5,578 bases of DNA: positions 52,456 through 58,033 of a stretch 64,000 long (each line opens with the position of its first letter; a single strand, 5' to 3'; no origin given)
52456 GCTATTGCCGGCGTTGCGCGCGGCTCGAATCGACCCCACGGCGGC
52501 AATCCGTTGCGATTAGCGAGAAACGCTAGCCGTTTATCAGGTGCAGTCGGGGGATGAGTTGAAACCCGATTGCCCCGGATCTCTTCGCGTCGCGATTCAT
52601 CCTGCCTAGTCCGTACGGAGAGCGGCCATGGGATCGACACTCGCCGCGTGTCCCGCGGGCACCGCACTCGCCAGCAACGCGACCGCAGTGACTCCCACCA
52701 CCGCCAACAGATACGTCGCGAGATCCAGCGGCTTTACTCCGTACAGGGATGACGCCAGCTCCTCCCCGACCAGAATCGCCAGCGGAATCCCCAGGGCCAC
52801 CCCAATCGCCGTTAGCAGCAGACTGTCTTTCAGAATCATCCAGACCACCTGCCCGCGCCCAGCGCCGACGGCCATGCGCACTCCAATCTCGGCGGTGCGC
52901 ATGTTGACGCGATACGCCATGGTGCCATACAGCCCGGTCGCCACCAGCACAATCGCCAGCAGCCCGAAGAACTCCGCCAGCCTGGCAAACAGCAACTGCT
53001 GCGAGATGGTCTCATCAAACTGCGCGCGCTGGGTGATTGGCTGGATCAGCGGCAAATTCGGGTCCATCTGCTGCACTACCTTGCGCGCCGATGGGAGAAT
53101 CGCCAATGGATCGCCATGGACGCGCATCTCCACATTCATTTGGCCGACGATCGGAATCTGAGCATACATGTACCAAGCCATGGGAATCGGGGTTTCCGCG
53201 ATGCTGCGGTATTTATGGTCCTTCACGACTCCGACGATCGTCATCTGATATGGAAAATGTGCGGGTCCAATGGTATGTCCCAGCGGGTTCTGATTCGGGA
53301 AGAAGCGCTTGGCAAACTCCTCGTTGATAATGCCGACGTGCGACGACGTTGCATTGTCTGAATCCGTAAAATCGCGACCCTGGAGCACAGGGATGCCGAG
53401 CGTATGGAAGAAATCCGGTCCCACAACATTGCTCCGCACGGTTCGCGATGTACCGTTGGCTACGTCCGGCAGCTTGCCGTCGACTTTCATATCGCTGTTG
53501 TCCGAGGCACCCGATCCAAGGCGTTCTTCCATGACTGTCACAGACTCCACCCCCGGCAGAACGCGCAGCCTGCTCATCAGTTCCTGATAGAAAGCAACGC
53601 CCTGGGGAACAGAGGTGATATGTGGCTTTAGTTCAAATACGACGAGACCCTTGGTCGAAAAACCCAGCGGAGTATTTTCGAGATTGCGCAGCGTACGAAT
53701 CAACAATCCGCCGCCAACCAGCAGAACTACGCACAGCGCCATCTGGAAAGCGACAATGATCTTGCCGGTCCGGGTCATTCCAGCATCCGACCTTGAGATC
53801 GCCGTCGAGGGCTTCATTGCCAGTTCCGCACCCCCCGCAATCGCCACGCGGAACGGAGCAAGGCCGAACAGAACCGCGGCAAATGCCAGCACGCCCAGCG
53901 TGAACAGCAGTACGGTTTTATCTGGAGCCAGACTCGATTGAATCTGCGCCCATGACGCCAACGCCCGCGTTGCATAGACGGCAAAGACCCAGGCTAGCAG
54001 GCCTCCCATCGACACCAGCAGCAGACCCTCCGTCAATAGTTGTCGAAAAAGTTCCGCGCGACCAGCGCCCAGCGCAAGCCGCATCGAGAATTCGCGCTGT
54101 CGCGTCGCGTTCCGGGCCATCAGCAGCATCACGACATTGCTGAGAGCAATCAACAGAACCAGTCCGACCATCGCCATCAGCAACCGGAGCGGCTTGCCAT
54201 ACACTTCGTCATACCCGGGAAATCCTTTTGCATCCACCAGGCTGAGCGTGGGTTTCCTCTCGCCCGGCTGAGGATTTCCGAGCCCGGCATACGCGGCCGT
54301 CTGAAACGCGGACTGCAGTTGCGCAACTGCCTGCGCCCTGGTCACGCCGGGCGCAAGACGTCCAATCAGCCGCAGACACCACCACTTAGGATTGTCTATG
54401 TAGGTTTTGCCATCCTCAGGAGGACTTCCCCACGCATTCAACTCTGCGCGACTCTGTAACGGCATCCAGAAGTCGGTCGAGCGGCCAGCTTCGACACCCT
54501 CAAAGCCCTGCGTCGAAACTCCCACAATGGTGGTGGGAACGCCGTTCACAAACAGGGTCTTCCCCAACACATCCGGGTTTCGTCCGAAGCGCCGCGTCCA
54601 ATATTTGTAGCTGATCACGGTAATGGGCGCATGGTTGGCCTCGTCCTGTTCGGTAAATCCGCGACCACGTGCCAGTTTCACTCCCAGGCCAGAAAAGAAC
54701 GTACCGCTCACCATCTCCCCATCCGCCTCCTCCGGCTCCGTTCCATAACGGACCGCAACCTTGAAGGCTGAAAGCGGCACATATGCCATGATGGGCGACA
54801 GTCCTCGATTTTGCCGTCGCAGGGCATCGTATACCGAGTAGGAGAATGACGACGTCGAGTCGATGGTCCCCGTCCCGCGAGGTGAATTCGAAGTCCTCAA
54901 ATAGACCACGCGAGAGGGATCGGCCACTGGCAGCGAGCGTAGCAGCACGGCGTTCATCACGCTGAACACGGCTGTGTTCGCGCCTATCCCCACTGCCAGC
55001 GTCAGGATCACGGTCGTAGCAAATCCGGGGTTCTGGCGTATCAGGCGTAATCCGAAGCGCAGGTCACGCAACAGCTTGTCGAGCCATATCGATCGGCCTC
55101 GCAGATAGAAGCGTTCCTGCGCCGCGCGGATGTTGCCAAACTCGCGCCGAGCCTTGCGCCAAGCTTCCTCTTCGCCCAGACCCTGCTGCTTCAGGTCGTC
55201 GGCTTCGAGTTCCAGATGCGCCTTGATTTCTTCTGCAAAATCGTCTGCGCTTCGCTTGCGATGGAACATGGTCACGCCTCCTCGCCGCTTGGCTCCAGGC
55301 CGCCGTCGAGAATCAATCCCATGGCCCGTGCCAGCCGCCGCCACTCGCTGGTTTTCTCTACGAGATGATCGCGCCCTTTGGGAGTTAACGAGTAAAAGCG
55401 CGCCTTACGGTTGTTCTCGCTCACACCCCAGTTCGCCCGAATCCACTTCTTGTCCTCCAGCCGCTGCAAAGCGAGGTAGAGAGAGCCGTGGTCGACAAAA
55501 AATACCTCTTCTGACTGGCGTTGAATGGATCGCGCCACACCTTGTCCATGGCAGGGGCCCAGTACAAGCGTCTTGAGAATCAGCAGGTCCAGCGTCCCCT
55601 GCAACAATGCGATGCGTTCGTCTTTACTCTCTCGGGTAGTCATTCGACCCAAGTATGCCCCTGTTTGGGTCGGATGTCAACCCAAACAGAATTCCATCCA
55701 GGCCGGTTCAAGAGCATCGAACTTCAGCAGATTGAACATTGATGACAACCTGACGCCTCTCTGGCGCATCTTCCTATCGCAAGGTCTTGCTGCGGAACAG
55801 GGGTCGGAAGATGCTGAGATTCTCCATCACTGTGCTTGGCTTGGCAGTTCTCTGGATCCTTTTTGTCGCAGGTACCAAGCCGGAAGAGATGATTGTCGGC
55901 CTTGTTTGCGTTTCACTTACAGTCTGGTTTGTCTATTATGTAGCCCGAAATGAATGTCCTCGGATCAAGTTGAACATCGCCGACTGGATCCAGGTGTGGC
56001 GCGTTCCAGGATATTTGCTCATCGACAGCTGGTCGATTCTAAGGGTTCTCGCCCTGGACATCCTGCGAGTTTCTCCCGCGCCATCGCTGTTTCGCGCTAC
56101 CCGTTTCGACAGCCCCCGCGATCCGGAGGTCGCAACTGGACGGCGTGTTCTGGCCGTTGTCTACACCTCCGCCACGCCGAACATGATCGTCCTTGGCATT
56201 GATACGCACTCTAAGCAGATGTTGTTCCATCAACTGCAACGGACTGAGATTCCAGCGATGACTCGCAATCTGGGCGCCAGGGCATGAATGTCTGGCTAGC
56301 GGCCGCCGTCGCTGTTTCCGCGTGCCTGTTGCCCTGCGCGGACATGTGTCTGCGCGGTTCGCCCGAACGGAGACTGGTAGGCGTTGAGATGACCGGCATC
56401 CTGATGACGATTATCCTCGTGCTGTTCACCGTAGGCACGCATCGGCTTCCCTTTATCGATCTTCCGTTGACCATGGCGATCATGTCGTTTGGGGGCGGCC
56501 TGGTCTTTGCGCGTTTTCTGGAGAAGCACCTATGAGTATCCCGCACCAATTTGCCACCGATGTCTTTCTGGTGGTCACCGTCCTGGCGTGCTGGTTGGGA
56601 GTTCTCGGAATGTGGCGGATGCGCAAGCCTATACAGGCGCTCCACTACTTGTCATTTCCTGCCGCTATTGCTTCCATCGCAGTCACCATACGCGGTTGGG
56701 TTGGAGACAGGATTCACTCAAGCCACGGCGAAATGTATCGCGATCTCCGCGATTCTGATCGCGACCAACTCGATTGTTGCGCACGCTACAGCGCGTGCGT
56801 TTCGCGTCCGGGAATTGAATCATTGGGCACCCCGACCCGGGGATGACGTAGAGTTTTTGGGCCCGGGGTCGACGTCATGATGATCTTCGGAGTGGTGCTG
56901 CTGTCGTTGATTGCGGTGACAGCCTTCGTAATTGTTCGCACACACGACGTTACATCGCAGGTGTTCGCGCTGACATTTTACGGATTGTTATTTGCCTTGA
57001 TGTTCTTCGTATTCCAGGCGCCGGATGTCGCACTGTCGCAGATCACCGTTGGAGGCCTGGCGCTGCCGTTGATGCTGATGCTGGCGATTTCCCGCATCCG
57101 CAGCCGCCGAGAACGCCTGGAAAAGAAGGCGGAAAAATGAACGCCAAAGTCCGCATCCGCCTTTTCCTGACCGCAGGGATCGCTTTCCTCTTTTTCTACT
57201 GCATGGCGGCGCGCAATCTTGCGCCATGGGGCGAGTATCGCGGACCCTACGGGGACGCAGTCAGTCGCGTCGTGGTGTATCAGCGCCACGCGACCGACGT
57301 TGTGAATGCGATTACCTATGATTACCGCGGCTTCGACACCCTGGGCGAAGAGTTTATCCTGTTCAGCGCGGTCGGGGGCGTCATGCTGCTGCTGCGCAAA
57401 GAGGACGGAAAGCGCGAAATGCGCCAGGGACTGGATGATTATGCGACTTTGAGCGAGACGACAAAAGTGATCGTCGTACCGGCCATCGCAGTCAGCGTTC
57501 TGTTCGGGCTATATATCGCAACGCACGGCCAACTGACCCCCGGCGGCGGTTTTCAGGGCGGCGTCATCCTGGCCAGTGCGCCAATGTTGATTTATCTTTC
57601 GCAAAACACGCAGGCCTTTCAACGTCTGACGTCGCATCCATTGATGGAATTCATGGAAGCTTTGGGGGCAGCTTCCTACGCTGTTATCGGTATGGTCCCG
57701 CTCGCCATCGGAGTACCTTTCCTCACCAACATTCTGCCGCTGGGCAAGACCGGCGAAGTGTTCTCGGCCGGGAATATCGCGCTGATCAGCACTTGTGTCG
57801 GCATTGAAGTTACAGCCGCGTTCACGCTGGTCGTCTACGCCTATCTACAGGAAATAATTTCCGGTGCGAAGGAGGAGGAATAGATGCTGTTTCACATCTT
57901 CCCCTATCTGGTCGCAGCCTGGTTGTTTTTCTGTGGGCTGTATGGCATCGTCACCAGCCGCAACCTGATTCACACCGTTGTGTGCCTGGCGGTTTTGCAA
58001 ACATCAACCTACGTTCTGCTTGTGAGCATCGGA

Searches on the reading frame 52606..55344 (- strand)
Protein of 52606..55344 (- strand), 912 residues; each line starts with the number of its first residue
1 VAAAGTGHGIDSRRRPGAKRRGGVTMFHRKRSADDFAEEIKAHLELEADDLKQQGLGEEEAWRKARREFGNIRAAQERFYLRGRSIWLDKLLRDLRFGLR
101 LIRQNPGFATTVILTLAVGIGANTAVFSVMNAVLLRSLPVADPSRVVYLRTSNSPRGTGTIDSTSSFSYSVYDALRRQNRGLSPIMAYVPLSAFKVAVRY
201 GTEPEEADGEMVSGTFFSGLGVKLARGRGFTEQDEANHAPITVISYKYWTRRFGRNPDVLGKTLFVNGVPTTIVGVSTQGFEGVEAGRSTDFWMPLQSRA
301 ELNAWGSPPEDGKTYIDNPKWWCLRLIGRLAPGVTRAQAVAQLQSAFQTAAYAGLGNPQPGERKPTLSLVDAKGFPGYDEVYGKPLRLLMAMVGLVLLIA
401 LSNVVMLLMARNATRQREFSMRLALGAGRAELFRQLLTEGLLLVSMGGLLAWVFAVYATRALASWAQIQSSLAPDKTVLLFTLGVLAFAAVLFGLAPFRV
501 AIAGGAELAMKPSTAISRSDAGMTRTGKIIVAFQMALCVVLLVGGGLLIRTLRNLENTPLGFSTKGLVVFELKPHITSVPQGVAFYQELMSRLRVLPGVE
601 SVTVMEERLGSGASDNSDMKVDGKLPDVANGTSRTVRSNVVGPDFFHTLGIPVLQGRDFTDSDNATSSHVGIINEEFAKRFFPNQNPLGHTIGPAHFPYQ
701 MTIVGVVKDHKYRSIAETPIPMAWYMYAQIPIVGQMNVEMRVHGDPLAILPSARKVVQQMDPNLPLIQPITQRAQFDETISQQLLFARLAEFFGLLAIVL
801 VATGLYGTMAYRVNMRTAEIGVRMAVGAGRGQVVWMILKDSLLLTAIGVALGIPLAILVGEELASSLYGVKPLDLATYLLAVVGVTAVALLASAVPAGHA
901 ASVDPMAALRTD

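Call 8: search_protein_families(library=ncbifam, proteins=[window:52606-55344:-], max_evalue=1e-10)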
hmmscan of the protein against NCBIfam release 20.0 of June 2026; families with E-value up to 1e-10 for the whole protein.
window:52606-55344:- (912 aa): 3 families
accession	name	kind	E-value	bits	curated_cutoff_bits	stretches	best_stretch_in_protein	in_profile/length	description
TIGR03434.1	ADOP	subfamily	9.2e-249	827.7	622.3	1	91-912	1-803/803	ADOP family duplicated permease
NF007826.0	PRK10535.1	equivalog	2.2e-28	98.9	966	0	792-910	524-646/648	macrolide ABC transporter ATP-binding protein/permease MacB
NF038403.1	perm_prefix_1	domain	3.3e-14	52.5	30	1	27-79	6-58/59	permease prefix domain 1-containing protein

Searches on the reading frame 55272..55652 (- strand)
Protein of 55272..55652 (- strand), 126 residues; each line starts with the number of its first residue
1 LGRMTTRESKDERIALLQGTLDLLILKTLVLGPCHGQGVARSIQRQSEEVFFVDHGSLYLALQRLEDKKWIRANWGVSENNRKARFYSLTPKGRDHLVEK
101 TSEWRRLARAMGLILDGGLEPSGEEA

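Call 52: search_protein_families(library=ncbifam, proteins=[window:55272-55652:-], max_evalue=1e-8)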
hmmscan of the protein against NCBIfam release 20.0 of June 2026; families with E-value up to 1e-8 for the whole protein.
window:55272-55652:- (126 aa): 2 families
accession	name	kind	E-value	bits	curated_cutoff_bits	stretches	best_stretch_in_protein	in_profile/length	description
TIGR03433.1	padR_acidobact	paralog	2.2e-40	136.9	101.8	1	17-116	1-100/101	PadR family transcriptional regulator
NF006931.0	PRK09416.1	equivalog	4e-10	40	112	1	23-102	46-119/135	PadR family transcriptional regulator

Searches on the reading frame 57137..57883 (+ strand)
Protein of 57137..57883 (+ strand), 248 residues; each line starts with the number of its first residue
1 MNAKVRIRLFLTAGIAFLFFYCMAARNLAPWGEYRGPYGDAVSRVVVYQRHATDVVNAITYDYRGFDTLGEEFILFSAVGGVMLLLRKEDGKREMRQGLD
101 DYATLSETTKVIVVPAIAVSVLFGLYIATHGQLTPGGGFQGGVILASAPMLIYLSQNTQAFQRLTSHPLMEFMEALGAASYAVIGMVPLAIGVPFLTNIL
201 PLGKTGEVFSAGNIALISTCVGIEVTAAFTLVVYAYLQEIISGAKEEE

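Call 8: search_protein_families(library=ncbifam, proteins=[window:57137-57883:+], max_evalue=1e-10)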
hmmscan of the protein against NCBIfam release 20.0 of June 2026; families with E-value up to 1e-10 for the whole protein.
window:57137-57883:+ (248 aa): 11 families
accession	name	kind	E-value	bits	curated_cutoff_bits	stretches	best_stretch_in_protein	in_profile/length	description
NF009217.0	PRK12567.1-1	equivalog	2.7e-29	102.4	268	1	27-240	26-235/238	putative monovalent cation/H+ antiporter subunit B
NF009161.0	PRK12507.1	equivalog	2.9e-28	99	272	1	54-234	143-326/336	putative monovalent cation/H+ antiporter subunit B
NF006248.0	PRK08386.1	subfamily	7.7e-20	71.3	92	1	110-238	8-145/151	putative monovalent cation/H+ antiporter subunit B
NF009162.0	PRK12508.1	equivalog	6.5e-18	65.3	120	1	110-237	8-134/139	Na(+)/H(+) antiporter subunit B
NF009229.0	PRK12579.1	equivalog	7.8e-18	64.9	229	1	47-233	38-241/258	putative monovalent cation/H+ antiporter subunit B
NF009288.0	PRK12648.1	equivalog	1e-17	63.6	1104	1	51-200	738-894/954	monovalent cation/H+ antiporter subunit A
NF009219.0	PRK12567.1-3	equivalog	3.8e-16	59.3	179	1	41-233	30-210/220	putative monovalent cation/H+ antiporter subunit B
NF009160.0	PRK12505.1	equivalog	2.5e-13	49.8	140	1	108-214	31-135/179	putative monovalent cation/H+ antiporter subunit B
NF006249.0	PRK08387.1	equivalog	6.3e-13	49.3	111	1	107-238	8-128/133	putative monovalent cation/H+ antiporter subunit B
NF009290.0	PRK12650.1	equivalog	4.5e-12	44.7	980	1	51-199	728-879/966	DUF4040 family protein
NF004924.0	PRK06281.1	equivalog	8e-12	45.3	137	1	106-199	2-95/154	putative monovalent cation/H+ antiporter subunit B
